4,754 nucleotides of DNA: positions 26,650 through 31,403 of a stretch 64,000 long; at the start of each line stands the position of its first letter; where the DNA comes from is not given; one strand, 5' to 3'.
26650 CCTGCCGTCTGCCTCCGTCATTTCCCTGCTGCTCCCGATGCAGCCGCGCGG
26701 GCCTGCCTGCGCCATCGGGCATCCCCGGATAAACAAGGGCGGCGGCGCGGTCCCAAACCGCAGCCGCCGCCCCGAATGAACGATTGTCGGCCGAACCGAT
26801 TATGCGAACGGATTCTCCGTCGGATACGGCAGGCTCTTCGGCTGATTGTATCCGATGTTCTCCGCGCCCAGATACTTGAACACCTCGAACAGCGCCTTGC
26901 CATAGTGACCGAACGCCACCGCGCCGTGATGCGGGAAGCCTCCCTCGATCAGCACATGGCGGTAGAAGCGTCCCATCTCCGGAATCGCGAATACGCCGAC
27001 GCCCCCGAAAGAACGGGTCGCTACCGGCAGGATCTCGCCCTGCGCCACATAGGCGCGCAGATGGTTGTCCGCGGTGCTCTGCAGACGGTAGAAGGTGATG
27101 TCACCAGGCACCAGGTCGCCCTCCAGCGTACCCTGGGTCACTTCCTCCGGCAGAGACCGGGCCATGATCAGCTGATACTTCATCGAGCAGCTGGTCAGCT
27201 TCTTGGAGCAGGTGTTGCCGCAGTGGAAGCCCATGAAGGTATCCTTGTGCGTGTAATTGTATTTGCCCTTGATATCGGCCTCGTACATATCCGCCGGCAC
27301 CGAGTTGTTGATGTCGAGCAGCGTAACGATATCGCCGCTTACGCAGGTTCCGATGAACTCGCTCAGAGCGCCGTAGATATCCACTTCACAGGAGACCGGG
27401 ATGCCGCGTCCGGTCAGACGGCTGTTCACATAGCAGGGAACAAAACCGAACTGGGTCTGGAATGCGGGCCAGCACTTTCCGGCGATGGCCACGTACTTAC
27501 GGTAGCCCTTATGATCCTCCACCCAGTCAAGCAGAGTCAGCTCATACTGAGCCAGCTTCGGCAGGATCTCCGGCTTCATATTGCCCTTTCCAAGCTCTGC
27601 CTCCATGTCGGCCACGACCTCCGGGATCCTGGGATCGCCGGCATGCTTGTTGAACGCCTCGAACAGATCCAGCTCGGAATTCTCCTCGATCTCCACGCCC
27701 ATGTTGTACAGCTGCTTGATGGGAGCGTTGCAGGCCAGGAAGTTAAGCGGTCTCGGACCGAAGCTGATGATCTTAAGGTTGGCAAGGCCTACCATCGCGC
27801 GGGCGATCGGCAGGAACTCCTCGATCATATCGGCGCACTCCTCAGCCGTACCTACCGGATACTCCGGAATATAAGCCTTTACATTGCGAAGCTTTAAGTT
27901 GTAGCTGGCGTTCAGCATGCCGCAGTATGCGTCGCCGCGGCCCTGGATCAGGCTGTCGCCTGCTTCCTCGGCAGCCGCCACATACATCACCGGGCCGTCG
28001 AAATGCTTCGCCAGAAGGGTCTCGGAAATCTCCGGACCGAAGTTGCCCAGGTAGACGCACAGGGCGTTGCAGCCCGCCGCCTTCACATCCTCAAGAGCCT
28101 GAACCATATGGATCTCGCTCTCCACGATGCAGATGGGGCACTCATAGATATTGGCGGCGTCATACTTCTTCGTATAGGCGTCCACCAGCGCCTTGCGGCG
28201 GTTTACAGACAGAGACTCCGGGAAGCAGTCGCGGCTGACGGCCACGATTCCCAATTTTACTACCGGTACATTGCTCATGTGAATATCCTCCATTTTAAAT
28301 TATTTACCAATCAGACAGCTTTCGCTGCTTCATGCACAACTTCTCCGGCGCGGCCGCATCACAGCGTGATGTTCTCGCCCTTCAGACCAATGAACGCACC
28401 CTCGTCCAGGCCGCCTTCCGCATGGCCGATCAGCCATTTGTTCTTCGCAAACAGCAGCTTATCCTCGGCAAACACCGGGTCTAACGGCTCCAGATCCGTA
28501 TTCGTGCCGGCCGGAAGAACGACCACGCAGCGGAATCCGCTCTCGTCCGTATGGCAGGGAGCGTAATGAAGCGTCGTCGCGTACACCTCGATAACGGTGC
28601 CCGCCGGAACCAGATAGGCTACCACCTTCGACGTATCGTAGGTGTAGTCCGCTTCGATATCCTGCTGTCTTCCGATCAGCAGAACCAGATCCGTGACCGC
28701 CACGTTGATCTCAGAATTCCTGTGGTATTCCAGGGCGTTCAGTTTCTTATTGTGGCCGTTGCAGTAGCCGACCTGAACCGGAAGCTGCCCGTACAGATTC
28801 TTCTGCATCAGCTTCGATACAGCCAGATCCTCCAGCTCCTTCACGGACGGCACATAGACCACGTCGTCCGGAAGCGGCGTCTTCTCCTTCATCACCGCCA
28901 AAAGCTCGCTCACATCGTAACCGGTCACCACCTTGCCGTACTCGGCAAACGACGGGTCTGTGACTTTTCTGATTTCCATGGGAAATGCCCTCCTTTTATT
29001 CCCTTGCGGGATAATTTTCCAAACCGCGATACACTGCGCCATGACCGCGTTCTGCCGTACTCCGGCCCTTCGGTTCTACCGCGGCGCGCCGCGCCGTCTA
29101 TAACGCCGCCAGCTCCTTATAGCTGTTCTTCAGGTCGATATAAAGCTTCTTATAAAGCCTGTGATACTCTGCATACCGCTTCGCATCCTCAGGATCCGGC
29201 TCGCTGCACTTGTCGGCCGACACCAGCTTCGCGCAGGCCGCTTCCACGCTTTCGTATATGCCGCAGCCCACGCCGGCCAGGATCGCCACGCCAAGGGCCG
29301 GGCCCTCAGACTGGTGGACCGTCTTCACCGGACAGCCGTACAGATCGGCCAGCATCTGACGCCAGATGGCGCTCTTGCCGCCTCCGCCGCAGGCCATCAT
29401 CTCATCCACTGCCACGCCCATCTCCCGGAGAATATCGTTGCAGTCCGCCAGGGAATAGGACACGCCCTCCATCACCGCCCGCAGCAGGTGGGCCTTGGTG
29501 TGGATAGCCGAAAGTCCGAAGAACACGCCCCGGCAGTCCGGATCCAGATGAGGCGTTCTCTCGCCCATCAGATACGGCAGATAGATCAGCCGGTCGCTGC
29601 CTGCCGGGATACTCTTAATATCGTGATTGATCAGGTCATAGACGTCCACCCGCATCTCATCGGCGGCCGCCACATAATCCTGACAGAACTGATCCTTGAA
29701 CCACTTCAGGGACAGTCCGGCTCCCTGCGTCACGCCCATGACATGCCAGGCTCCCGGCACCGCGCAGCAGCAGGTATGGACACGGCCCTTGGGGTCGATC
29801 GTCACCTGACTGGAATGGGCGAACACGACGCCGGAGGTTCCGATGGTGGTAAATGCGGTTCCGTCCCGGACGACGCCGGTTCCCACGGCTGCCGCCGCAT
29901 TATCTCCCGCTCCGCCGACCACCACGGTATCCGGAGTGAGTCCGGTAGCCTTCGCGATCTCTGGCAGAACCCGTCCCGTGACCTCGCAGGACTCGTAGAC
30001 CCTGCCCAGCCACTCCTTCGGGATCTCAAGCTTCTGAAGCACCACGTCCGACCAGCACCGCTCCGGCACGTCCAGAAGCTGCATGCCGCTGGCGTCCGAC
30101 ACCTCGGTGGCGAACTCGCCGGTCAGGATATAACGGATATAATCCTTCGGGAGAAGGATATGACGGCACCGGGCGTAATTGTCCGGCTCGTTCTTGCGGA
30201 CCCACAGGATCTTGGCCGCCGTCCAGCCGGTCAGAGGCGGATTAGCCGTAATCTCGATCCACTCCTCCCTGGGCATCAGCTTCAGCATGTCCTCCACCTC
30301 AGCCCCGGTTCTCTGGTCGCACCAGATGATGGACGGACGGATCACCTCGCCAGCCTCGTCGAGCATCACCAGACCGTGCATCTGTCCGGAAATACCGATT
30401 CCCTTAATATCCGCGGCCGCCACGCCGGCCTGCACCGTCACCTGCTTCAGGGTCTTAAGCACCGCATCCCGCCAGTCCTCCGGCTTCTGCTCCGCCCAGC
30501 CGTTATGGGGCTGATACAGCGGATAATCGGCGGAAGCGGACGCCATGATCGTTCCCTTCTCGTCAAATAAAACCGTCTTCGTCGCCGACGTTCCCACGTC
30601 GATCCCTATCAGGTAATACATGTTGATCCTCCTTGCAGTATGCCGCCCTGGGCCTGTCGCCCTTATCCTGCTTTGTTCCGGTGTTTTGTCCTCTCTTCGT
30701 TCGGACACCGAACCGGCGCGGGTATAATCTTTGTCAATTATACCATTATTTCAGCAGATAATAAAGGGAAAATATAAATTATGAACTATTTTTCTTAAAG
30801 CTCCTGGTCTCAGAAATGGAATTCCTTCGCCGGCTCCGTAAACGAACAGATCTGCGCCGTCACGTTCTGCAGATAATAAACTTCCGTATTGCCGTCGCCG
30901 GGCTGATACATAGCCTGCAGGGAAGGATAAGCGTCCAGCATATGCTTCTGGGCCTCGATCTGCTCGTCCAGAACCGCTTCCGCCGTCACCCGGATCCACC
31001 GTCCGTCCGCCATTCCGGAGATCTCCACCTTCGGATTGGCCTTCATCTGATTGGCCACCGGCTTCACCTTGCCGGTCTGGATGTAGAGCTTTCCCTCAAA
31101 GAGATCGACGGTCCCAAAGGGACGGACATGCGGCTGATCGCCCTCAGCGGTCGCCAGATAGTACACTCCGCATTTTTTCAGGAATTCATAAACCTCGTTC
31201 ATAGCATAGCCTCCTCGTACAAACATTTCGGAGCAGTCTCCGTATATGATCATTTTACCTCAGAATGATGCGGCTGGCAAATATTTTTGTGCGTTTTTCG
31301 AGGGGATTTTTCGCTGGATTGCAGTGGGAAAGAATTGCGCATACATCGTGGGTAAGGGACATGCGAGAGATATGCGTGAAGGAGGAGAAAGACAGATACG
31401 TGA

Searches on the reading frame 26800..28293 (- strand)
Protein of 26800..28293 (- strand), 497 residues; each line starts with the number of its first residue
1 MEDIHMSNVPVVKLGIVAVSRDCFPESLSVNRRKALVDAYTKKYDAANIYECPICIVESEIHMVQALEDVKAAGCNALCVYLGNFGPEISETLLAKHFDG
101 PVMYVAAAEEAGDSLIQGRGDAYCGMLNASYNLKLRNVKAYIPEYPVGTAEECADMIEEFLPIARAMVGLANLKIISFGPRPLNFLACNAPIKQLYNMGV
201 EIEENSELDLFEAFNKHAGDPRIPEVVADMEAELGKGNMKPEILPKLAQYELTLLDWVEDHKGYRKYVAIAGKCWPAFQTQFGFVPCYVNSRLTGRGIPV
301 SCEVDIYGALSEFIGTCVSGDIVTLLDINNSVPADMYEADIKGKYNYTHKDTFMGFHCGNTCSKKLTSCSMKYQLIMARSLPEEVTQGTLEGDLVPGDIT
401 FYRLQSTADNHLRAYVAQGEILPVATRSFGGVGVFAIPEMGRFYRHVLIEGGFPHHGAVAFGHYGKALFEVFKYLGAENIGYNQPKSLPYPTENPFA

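Call 8: search_protein_families(library=pfam, proteins=[window:26800-28293:-])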
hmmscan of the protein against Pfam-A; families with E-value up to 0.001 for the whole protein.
window:26800-28293:- (497 aa): 1 family
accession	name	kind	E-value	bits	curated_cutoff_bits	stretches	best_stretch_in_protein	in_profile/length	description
PF02952.23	Fucose_iso_C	-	9.7e-31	106.8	29.3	1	356-478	2-138/143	L-fucose isomerase, C-terminal domain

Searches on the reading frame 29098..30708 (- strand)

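Call 8: search_protein_families(library=pfam, proteins=[window:29098-30708:-])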
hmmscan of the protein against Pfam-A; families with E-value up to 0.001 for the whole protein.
window:29098-30708:- (536 aa): 3 families
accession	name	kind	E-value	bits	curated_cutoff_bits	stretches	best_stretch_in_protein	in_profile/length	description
PF00370.27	FGGY_N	-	3.6e-73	246.6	28.8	1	32-276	1-245/245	FGGY family of carbohydrate kinases, N-terminal domain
PF02782.22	FGGY_C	-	7.7e-37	127.4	27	1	286-481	2-197/198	FGGY family of carbohydrate kinases, C-terminal domain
PF01869.26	BcrAD_BadFG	-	7.5e-07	29.4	31.5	1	34-124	1-87/271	BadF/BadG/BcrA/BcrD ATPase family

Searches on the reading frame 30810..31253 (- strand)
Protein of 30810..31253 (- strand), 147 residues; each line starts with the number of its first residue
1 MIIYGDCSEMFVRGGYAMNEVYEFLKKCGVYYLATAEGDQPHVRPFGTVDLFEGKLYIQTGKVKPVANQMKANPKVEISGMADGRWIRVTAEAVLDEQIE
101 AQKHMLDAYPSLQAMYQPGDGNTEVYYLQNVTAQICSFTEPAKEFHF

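Call 8: search_protein_families(library=pfam, proteins=[window:30810-31253:-])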
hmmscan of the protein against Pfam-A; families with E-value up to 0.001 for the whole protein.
window:30810-31253:- (147 aa): 1 family
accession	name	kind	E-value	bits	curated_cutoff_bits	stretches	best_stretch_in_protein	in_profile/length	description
PF01243.27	PNPOx_N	-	1e-08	36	28.1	1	20-107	4-87/120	Pyridoxamine 5'-phosphate oxidase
